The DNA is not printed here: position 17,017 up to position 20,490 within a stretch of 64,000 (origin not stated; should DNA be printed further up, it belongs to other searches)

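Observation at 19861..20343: ValRS fused in frame to a complete GrpB-family domain, one base away from being two genes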

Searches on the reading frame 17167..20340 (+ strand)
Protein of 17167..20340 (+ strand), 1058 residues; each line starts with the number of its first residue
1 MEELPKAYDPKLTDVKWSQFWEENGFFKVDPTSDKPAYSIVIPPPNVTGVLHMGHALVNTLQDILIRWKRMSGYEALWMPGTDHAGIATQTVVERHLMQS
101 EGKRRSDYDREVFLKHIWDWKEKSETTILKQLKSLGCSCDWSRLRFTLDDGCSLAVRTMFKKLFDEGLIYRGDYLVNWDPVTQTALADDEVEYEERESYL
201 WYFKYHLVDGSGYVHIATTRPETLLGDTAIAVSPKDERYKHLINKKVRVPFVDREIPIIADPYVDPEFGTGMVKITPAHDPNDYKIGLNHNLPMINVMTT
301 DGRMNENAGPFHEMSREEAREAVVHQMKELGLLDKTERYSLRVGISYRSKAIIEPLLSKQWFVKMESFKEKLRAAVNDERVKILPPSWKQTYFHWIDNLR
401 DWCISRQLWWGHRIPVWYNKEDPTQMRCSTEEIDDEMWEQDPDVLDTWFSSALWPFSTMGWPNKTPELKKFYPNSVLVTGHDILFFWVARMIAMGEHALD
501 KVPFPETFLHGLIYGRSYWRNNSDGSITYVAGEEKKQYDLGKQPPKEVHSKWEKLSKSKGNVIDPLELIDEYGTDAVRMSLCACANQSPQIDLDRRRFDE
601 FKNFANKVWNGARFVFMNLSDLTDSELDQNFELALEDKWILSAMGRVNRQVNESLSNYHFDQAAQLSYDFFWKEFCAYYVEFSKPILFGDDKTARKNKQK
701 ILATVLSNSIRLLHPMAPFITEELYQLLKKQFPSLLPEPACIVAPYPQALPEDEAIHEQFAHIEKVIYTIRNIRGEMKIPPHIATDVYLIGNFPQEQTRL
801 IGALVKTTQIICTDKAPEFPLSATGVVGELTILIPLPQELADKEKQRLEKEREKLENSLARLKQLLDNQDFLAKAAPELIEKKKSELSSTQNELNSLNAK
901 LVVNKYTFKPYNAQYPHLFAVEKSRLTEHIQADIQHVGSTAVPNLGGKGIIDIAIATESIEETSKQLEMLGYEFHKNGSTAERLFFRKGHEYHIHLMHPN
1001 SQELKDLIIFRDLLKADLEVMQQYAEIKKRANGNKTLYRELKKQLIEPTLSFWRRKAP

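Call 3: search_protein_families(library=pfam, proteins=[window:17167-20340:+], max_evalue=0.01)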
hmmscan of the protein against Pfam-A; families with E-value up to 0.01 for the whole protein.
window:17167-20340:+ (1058 aa): 6 families
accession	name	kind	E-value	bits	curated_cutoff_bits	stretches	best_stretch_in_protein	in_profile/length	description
PF00133.28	tRNA-synt_1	-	5.8e-125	417.7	22.7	2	17-514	2-369/414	tRNA synthetases class I (I, L, M and V)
PF08264.19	Anticodon_1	-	2.4e-36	125.3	25.1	1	637-787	1-146/148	Anticodon-binding domain of tRNA ligase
PF04229.20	GrpB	-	2.9e-30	106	25.5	1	909-1047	5-154/159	GrpB protein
PF09334.17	tRNA-synt_1g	-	9.7e-21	74.4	20.1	3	45-192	8-136/391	tRNA synthetases class I (M)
PF13603.12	tRNA-synt_1_2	-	1.5e-09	38.1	25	1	244-305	86-147/185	Leucyl-tRNA synthetase, editing domain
PF10458.14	Val_tRNA-synt_C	-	2e-07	31.6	25.9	1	842-901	3-62/66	Valyl tRNA synthetase tRNA binding arm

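Call 4: search_protein_families(library=ncbifam, proteins=[window:17167-20340:+], max_evalue=0.01)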
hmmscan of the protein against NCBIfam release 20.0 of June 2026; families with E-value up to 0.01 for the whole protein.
window:17167-20340:+ (1058 aa): 19 families
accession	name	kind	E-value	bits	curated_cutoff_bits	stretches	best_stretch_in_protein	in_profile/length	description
NF004349.1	PRK05729.1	equivalog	0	1145.6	704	1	6-900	2-859/860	valine--tRNA ligase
TIGR00422.1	valS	equivalog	4.6e-303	1007.5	612.1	2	5-515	2-521/863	valine--tRNA ligase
NF011492.0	PRK14900.1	equivalog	9.7e-289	960.7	1783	2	3-513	8-525/1044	valine--tRNA ligase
NF009687.0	PRK13208.1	equivalog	2.4e-164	548.6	738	2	2-515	4-529/801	valine--tRNA ligase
TIGR00392.1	ileS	equivalog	4.8e-104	349.3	621.4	4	551-780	608-839/861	isoleucine--tRNA ligase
NF000540.1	alt_ValS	exception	3.6e-93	313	900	3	14-426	10-456/827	valine--tRNA ligase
NF008957.0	PRK12300.1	subfamily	3.7e-68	230.4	677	4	14-237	10-241/946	leucine--tRNA ligase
TIGR00395.1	leuS_arch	equivalog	2.9e-62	210.9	648.5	4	15-237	5-235/938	leucine--tRNA ligase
NF040702.1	ileS_w_GNAT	exception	1.5e-58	198.3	1999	3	249-449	485-686/1100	isoleucine--tRNA ligase, N-acetyltransferase domain-containing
TIGR00396.1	leuS_bact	equivalog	1.4e-51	175.6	548.4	3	10-192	3-168/843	leucine--tRNA ligase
NF000258.1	MupB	exception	1.5e-49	168.7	1900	3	262-418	302-457/1033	mupirocin-resistant isoleucine--tRNA ligase MupB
NF000257.1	MupA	exception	5.2e-39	133.7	1900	3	262-420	298-455/1024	mupirocin-resistant isoleucine--tRNA ligase MupA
TIGR00398.1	metG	equivalog_domain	3.9e-27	95.2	336.35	3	553-730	326-503/530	methionine--tRNA ligase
NF008900.0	PRK12267.1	equivalog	1.5e-19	70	598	2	552-728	297-473/648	methionine--tRNA ligase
NF001100.0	PRK00133.1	equivalog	2.9e-18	65.8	587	3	553-731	329-505/676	methionine--tRNA ligase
NF002879.0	PRK03333.1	equivalog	3.1e-07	29.8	215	1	929-1035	238-362/395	dephospho-CoA kinase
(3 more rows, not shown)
